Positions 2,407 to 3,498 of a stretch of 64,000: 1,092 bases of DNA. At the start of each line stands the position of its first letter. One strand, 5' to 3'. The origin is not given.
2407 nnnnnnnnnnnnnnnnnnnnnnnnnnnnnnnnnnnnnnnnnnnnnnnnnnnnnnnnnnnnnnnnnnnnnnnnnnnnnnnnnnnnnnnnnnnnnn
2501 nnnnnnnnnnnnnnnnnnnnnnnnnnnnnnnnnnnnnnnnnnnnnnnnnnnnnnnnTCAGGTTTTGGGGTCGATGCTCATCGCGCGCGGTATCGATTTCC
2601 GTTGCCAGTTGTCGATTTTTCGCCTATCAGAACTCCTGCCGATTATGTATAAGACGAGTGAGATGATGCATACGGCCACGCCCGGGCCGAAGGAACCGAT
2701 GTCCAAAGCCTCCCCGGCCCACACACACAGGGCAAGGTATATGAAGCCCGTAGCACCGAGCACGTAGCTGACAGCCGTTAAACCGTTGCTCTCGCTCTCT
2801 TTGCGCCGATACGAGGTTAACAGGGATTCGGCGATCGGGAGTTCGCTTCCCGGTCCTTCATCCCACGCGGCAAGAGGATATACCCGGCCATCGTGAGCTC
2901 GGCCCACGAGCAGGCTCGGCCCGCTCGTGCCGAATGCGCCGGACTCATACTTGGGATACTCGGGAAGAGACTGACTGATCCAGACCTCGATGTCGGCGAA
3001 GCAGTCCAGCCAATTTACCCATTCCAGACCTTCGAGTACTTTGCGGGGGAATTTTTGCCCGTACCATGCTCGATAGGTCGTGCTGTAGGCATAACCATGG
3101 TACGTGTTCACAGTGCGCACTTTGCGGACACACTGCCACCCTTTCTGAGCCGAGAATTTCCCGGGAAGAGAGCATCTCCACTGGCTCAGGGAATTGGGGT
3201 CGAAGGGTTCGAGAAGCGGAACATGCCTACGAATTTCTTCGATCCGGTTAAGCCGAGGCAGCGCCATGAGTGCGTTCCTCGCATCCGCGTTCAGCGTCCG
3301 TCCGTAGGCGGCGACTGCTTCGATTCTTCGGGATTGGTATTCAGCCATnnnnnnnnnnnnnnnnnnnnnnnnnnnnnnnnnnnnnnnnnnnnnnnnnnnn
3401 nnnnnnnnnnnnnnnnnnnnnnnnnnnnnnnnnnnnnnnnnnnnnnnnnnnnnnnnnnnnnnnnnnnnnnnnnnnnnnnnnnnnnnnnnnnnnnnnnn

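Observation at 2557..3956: Translationally coupled two-gene operon of unknown function with a membrane-hairpin effector-like second protein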

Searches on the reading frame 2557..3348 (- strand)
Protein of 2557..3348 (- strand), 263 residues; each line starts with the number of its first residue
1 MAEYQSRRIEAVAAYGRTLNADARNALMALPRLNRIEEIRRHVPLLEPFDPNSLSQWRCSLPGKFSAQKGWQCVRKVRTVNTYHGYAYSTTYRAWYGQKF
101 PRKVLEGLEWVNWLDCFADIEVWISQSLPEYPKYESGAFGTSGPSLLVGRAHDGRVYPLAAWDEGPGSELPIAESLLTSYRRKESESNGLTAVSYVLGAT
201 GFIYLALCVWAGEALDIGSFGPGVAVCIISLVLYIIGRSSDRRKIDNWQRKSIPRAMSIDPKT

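Call 3: search_protein_families(library=pfam, proteins=[window:2557-3348:-], max_evalue=1)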
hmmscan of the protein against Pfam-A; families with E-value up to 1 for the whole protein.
window:2557-3348:- (263 aa): 0 families

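Call 4: search_protein_families(library=padloc, proteins=[window:2557-3348:-], max_evalue=1)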
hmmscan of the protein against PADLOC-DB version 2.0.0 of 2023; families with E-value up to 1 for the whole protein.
window:2557-3348:- (263 aa): 0 families

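Call 5: search_protein_families(library=ncbifam, proteins=[window:2557-3348:-], max_evalue=1)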
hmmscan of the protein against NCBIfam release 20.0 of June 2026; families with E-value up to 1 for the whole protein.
window:2557-3348:- (263 aa): 0 families

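Call 7: find_homologous_proteins(query=window:2557-3348:-)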
Query window:2557-3348:- (263 aa): 1 proteins with E <= 0.001 among 755 candidates.
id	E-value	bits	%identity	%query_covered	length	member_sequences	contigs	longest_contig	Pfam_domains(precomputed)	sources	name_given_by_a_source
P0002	6.4e-178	608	100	100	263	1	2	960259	-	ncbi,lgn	ncbi:MAG: hypothetical protein WDN10_03940 [bacterium]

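Call 16: search_protein_families(library=phrogs, proteins=[window:2557-3348:-], max_evalue=1)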
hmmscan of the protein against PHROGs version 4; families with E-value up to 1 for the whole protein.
window:2557-3348:- (263 aa): 1 family
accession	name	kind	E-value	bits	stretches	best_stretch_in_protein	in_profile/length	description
phrog_32789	-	unknown function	0.14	13.6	1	112-136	23-47/60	-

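Call 18: search_solved_structures(query=window:2557-3348:-, max_evalue=10)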
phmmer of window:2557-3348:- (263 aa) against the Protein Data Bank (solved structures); distinct sequences matched with E-value up to 10: 2.
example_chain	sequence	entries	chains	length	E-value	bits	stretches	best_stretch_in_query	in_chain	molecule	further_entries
5dmi_H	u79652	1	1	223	0.55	12.5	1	81-124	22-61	Chi220 Fab heavy chain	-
9i78_4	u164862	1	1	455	1.1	11.6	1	222-251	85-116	CCDC47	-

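Call 36: search_dna_similar(query=window:2557-3348:-, collection=plasmids, mode=protein, max_evalue=10, max_rows=15)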
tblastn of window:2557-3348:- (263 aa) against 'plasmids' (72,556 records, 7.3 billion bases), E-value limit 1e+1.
Records with a match: 2; places in all: 2; records where one place covers at least 80% of the query: 0.
Best place of each record, by identity: <60% 2.
By first word of the organism name: Sinorhizobium 1; Rhodococcus 1.
By predicted mobility (MOB-suite, as given by PLSDB): conjugative 1; mobilizable 1.
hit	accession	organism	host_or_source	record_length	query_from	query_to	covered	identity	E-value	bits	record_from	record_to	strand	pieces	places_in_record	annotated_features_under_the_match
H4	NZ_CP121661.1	Sinorhizobium terangae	Desmanthus virgatus,cell culture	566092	124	215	35%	30.9%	5e+0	36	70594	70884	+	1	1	hypothetical protein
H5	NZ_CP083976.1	Rhodococcus rhodochrous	compost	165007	13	57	17%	42.3%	8e+0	35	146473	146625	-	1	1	cytochrome P450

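Call 39: search_dna_similar(query=window:2557-3348:-, collection=phages, mode=protein, max_evalue=10, max_rows=15)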
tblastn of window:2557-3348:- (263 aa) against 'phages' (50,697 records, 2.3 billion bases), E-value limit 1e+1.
Records with a match: 3; places in all: 3; records where one place covers at least 80% of the query: 0.
Best place of each record, by identity: <60% 3.
By first word of the organism name: Rhodobacter 2; Clostridium 1.
By host as written in the record: Rhodobacter capsulatus SB1003 2; Clostridium perfringens 2589 1.
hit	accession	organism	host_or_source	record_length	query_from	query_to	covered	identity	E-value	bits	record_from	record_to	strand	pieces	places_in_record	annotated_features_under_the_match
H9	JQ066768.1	Rhodobacter phage RcapNL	Rhodobacter capsulatus SB1003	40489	122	168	18%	38.8%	5e+0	35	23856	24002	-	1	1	phage Gp37Gp68 family protein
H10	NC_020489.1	Rhodobacter phage RcapNL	Rhodobacter capsulatus SB1003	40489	122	168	18%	38.8%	5e+0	35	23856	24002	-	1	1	Gp37/Gp68 family protein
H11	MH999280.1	Clostridium phage CPD1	Clostridium perfringens 2589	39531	77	114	14%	31.6%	6e+0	34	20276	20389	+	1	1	hypothetical protein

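Call 41: find_related_loci(query=window:2557-3345:-, collection=metagenome_contigs, flank=8000)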
Query window:2557-3345:- (262 aa) in metagenome_contigs; peptide patterns used: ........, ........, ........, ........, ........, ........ (x = any residue, [..] = any of these).
150 stretches matched a pattern, but none encodes a relative of the query by tblastn (E <= 1e-3).

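Call 43: find_related_loci(query=window:2557-3345:-, collection=viral_contigs, flank=8000)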
Query window:2557-3345:- (262 aa) in viral_contigs; peptide patterns used: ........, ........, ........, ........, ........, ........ (x = any residue, [..] = any of these).
3 stretches matched a pattern, but none encodes a relative of the query by tblastn (E <= 1e-3).

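Call 61: predict_structure(protein=window:2557-3348:-)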
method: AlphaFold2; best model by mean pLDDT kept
length: 263 residues; sequences in the alignment: 1
mean_pLDDT: 34.6   pTM: 0.24
mean pLDDT of the five models: 34.6, 33.4, 29.9, 29.6, 28.9
residues with pLDDT >= 90: 0; 70-90: 0; 50-70: 4; < 50: 259
segments of 3 or more residues with pLDDT < 50: 1-205, 207-226, 228-230, 235-263
pLDDT, mean of each block of 10 residues (from residue 1): 29 33 34 32 28 25 26 24 23 27 31 32 36 32 41 41 39 32 32 39 47 39 46 44 41 44 46
secondary structure, 60 per line:
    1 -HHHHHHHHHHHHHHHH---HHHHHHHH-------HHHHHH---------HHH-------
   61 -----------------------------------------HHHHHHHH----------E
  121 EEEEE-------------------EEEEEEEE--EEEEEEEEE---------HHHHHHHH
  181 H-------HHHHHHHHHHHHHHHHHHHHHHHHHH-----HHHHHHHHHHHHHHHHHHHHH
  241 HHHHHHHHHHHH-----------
elements in order: H2-17 H21-28 H36-41 H102-109 E120-125 E145-152 E155-163 H173-181 H189-214 H220-252

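Call 70: search_protein_families(library=padloc, alignment_id=A1, max_evalue=0.00001)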
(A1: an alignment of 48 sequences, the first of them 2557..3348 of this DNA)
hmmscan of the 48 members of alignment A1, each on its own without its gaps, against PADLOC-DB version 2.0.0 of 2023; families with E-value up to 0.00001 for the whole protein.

A. member 1, window:2557-3348:- (263 aa): 0 families

B. families by the number of members that match (of 48 scanned): 19 families
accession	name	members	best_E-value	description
PDLC04134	mad2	3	3.3e-22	mads_2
PDLC04135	mad3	2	7.5e-32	mads_3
PDLC04140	mad8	2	6e-10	mads_8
PDLC02196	IetA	1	6.5e-35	-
PDLC04232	IetA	1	8.5e-29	-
PDLC02195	IetA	1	5.2e-28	-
PDLC04231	IetA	1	4e-17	-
PDLC01710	Cas3a1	1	7.4e-11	Cas3_1_CAS-I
PDLC00915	TRIP13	1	2.6e-10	TRIP13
PDLC02926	HTH_VI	1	3.2e-10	-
PDLC02707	PbeA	1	3e-09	PbeA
PDLC00914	TRIP13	1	3.5e-09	TRIP13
PDLC01770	Cas3g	1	7e-09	-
PDLC00938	Cas3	1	7.7e-08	CRISPR-associated helicase Cas3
PDLC01767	Cas3e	1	9.1e-08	-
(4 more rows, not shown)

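Call 71: search_protein_families(library=pfam, alignment_id=A1, max_evalue=0.00001)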
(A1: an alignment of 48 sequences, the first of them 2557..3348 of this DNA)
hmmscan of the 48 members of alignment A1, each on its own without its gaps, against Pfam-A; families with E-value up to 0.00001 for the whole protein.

A. member 1, window:2557-3348:- (263 aa): 0 families

B. families by the number of members that match (of 48 scanned): 69 families (the first 25 are shown)
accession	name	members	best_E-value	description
PF07690.21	MFS_1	3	3.2e-40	Major Facilitator Superfamily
PF13649.12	Methyltransf_25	3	2.9e-14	Methyltransferase domain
PF00005.33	ABC_tran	2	1.8e-33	ABC transporter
PF00664.28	ABC_membrane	2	2.6e-17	ABC transporter transmembrane region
PF13847.12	Methyltransf_31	2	8.9e-13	Methyltransferase domain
PF08241.18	Methyltransf_11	2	1.4e-12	Methyltransferase domain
PF08242.18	Methyltransf_12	2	2.3e-10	Methyltransferase domain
PF02463.25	SMC_N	2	4.1e-07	RecF/RecN/SMC N terminal domain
PF02353.26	CMAS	1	8.5e-78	Mycolic acid cyclopropane synthetase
PF04493.20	Endonuclease_5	1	1.9e-72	Endonuclease V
PF01434.24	Peptidase_M41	1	3.4e-64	Peptidase family M41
PF01266.30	DAO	1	1.3e-52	FAD dependent oxidoreductase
PF00004.35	AAA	1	4.1e-43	ATPase family associated with various cellular activities (AAA)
PF00557.29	Peptidase_M24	1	4.3e-41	Metallopeptidase family M24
PF01668.23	SmpB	1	4.8e-41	SmpB protein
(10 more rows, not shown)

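Call 74: fold_search(model_id=the predicted structure, library=pdb)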
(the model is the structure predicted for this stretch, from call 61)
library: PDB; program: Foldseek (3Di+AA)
matches with E <= 10: 335; with E <= 0.001: 0
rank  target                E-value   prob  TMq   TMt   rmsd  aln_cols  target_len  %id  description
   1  8c7u_A                2.3e-01  0.11  0.11  0.11  18.4       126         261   15  Transcriptional pleiotropic repressor CodY from Enterococcus faecalis in complex with Leu and a 30-bp DNA fragment enc (released 2023-06-28)
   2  7lsy_F                4.1e-01  0.09  0.12  0.15  33.5       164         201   15  NHEJ Short-range synaptic complex (released 2021-04-14)
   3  4d10_F                4.7e-01  0.09  0.13  0.12  21.3       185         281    9  Crystal structure of the COP9 signalosome (released 2014-07-23)
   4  5e6f_A                5.4e-01  0.09  0.09  0.13  11.3        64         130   19  Canarypox virus resolvase (released 2016-03-30)
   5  3ii6_A                5.4e-01  0.09  0.11  0.14  31.9       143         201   15  Structure of human Xrcc4 in complex with the tandem BRCT domains of DNA LigaseIV. (released 2009-08-11)
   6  5mu3_A                6.1e-01  0.07  0.12  0.16  16.1       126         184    7  Crystal structure of Ctf19-Mcm21 kinetochore assembly bound with Ctf19-Mcm21 binding motif of central kinetochore subu (released 2017-11-01)
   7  7lt3_F                6.5e-01  0.08  0.11  0.14  34.1       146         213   15  NHEJ Long-range synaptic complex (released 2021-04-14)
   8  9ph4_F                7.4e-01  0.05  0.11  0.11  21.4       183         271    9  Cryo-EM structure of COP9 signalosome in complex with CSN5i-1a (released 2025-12-03)
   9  8rvx_A                8.4e-01  0.08  0.10  0.06  16.5        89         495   17  Cph1 phytochrome PAS-GAF-PHY Y176H mutant (released 2025-03-12)
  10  8uph_A                9.0e-01  0.05  0.11  0.06  27.3       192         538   14  Prf state of Stigmatella aurantiaca bacteriophytochrome 2 (released 2024-09-25)
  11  2vea                  9.6e-01  0.05  0.09  0.05  17.1        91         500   20  The complete sensory module of the cyanobacterial phytochrome Cph1 in the Pr-state. (released 2008-09-30)
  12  2ou2                  1.1e+00  0.04  0.11  0.12  12.6       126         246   13  Acetyltransferase domain of Human HIV-1 Tat interacting protein, 60kDa, isoform 3 (released 2007-02-27)
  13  7xre_E                1.1e+00  0.03  0.07  0.06  11.5        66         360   12  Crystal structure of DgpA (released 2023-02-15)
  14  8j9b_A                1.1e+00  0.03  0.07  0.06  16.7        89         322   15  LnaB-actin binary complex (released 2024-05-08)
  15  1hl6_D                1.2e+00  0.11  0.12  0.19   8.4        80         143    9  A novel mode of RBD-protein recognition in the Y14-mago complex (released 2003-05-08)
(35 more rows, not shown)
